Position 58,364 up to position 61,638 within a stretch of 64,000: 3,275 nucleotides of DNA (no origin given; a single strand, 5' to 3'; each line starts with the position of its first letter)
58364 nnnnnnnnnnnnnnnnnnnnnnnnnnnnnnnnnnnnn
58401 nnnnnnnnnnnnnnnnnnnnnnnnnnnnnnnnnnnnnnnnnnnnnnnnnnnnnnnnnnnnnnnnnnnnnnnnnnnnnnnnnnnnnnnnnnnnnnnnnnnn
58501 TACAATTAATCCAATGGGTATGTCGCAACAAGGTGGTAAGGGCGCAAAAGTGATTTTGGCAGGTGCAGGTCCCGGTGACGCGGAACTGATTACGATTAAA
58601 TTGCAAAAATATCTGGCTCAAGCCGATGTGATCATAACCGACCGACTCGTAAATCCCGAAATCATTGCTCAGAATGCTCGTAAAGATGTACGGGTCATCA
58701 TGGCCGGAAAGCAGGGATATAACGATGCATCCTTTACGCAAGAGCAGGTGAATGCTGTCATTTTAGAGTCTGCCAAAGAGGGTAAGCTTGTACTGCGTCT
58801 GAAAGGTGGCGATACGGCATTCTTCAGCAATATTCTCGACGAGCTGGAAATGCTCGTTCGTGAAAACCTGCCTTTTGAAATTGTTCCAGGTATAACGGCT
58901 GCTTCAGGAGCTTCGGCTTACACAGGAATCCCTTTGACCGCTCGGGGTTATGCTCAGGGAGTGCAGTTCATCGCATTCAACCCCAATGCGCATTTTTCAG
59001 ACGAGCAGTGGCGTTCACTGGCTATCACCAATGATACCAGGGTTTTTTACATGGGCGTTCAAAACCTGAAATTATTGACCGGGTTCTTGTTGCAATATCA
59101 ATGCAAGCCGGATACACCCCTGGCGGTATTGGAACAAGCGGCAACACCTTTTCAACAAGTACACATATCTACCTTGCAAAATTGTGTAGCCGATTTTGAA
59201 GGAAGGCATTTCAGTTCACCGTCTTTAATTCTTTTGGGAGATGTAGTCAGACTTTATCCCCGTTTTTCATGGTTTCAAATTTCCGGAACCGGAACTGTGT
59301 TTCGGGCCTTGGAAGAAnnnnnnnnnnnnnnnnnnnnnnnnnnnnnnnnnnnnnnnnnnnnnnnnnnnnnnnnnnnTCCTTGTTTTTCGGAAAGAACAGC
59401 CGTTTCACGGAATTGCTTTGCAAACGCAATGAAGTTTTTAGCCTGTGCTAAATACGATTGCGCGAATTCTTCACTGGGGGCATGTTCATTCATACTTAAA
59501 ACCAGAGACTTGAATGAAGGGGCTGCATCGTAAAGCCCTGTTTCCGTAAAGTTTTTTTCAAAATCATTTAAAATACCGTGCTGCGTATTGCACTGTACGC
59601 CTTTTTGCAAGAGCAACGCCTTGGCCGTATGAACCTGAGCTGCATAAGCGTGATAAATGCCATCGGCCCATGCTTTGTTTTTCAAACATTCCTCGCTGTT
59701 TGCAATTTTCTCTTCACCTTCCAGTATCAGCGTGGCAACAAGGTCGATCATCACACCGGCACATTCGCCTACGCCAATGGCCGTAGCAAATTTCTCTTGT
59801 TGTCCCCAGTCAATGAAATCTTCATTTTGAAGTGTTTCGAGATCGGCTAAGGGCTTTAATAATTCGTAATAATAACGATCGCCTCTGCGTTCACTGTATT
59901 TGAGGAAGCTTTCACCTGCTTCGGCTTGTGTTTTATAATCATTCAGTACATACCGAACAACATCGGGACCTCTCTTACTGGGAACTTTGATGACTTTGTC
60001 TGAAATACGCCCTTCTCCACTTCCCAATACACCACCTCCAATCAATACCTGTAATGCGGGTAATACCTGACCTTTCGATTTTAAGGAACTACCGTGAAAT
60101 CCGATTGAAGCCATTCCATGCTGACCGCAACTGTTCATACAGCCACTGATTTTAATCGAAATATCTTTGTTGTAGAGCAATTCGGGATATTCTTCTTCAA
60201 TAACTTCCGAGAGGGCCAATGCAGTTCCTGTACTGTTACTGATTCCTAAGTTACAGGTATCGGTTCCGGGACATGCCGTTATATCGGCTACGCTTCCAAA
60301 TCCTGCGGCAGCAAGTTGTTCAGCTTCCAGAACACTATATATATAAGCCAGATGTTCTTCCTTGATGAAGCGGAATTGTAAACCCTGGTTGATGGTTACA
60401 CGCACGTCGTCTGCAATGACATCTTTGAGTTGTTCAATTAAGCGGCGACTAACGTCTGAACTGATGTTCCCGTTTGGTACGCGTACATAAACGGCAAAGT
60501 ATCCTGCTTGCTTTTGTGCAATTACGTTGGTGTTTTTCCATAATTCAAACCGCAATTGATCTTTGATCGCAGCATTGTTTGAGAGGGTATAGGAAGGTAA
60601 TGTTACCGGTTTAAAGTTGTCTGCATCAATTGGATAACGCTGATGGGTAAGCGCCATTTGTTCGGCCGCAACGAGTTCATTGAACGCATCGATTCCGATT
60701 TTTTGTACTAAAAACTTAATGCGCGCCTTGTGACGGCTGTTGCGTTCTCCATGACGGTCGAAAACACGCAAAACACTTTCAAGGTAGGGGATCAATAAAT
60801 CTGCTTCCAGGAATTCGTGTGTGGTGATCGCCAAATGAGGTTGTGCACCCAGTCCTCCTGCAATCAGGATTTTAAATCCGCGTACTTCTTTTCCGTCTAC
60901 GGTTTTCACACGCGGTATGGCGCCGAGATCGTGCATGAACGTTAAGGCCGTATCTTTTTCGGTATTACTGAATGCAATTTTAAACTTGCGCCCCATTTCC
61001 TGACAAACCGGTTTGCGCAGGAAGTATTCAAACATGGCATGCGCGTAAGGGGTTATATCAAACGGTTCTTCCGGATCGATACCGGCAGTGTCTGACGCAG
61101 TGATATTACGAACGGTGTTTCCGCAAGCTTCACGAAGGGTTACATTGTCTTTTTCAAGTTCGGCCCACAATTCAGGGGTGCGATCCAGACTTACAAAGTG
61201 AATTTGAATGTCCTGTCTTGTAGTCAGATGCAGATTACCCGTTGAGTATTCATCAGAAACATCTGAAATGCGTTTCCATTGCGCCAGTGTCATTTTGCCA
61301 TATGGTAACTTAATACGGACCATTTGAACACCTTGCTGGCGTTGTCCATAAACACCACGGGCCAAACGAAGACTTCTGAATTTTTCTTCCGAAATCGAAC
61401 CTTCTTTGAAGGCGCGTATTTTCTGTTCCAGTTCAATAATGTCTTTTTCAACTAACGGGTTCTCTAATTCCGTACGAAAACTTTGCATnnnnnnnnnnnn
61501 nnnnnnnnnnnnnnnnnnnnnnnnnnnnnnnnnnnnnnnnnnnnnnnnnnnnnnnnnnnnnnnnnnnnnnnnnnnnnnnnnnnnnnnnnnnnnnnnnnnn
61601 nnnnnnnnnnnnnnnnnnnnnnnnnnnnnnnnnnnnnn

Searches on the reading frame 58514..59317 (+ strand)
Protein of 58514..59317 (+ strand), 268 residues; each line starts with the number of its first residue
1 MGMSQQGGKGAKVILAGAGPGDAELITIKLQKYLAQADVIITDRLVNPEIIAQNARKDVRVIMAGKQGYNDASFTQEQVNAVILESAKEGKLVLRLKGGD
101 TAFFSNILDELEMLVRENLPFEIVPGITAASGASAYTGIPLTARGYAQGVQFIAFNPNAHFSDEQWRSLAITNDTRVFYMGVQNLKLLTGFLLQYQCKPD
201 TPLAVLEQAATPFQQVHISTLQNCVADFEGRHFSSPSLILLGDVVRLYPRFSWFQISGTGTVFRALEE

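Call 29: search_protein_families(library=ncbifam, proteins=[window:58514-59317:+], max_evalue=1e-10)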
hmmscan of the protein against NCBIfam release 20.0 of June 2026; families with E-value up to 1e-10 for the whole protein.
window:58514-59317:+ (268 aa): 9 families
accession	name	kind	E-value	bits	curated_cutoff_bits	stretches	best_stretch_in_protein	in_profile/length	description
NF007922.1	PRK10637.1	equivalog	1.6e-72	244.9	400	1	10-246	216-450/450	siroheme synthase CysG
NF004790.0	PRK06136.1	subfamily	2.7e-69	233.6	198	1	11-254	4-246/250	uroporphyrinogen-III C-methyltransferase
TIGR01469.1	cobA_cysG_Cterm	equivalog_domain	9.7e-67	225.2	185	1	12-247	2-236/238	uroporphyrinogen-III C-methyltransferase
NF005524.0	PRK07168.1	equivalog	5.3e-54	183.5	603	1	13-253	5-243/474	uroporphyrin-III C-methyltransferase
TIGR01465.1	cobM_cbiF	equivalog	1e-37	129.8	259.65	1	13-245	1-227/247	precorrin-4 C(11)-methyltransferase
NF012017.0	PRK15473.1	equivalog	1.6e-29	103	408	1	11-244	8-235/257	cobalt-precorrin-4 methyltransferase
TIGR01466.1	cobJ_cbiH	equivalog_domain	8e-13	48.5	246.35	0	14-142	2-123/239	precorrin-3B C(17)-methyltransferase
TIGR01467.1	cobI_cbiL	equivalog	2.2e-12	46.9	163.25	1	12-143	2-143/230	precorrin-2 C(20)-methyltransferase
NF004423.0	PRK05765.1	equivalog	2.7e-11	43.4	332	1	11-224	3-208/247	precorrin-3B C(17)-methyltransferase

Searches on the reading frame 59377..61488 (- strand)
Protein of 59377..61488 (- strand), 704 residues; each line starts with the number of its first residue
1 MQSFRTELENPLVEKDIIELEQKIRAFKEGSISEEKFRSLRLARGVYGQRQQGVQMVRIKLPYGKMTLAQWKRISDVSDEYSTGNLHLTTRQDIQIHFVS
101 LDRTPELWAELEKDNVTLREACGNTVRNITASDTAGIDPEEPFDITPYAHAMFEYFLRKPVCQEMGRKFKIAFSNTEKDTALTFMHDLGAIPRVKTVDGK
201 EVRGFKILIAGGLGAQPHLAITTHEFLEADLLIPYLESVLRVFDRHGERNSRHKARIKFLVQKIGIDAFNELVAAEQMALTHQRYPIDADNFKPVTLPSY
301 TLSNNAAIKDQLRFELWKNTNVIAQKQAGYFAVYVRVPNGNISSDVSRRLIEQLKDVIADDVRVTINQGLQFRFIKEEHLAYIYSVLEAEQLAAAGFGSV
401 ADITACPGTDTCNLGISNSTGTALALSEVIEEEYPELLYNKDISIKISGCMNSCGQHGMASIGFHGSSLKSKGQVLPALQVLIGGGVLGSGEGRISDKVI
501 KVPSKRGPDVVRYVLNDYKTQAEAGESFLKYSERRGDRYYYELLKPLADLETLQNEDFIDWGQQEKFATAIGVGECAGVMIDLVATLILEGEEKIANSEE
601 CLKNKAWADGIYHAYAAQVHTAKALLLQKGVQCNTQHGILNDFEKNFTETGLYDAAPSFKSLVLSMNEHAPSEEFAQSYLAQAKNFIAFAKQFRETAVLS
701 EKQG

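Call 29: search_protein_families(library=ncbifam, proteins=[window:59377-61488:-], max_evalue=1e-10)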
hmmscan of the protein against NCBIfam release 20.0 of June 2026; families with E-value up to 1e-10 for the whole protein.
window:59377-61488:- (704 aa): 9 families
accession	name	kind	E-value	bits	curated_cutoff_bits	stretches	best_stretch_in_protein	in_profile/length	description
NF007126.0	PRK09567.1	equivalog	9.5e-66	222.2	523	1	51-541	113-584/595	NirA family protein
NF007125.0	PRK09566.1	equivalog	4.7e-56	190.3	594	1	14-490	21-477/513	ferredoxin--nitrite reductase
NF010029.0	PRK13504.1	equivalog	1.2e-42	146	457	2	165-536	215-562/575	NADPH-dependent assimilatory sulfite reductase hemoprotein subunit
TIGR02435.1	CobG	equivalog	3.9e-41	141.3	234.8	1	55-464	18-381/388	precorrin-3B synthase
TIGR02042.1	sir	equivalog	4.5e-27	94.4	731.5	1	164-536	222-570/581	sulfite reductase, ferredoxin dependent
TIGR02041.1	CysI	equivalog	8e-25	87.3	756.55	0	331-534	338-537/541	assimilatory sulfite reductase (NADPH) hemoprotein subunit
TIGR02912.1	sulfite_red_C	equivalog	1.3e-15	57.2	324.1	0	50-192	16-160/314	sulfite reductase subunit C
TIGR02374.1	nitri_red_nirB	equivalog_domain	2.3e-15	56.1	578.35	0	318-463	546-689/794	nitrite reductase large subunit NirB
TIGR02066.1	dsrB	equivalog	1.6e-14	53.7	341.5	0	331-465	31-169/341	dissimilatory-type sulfite reductase subunit beta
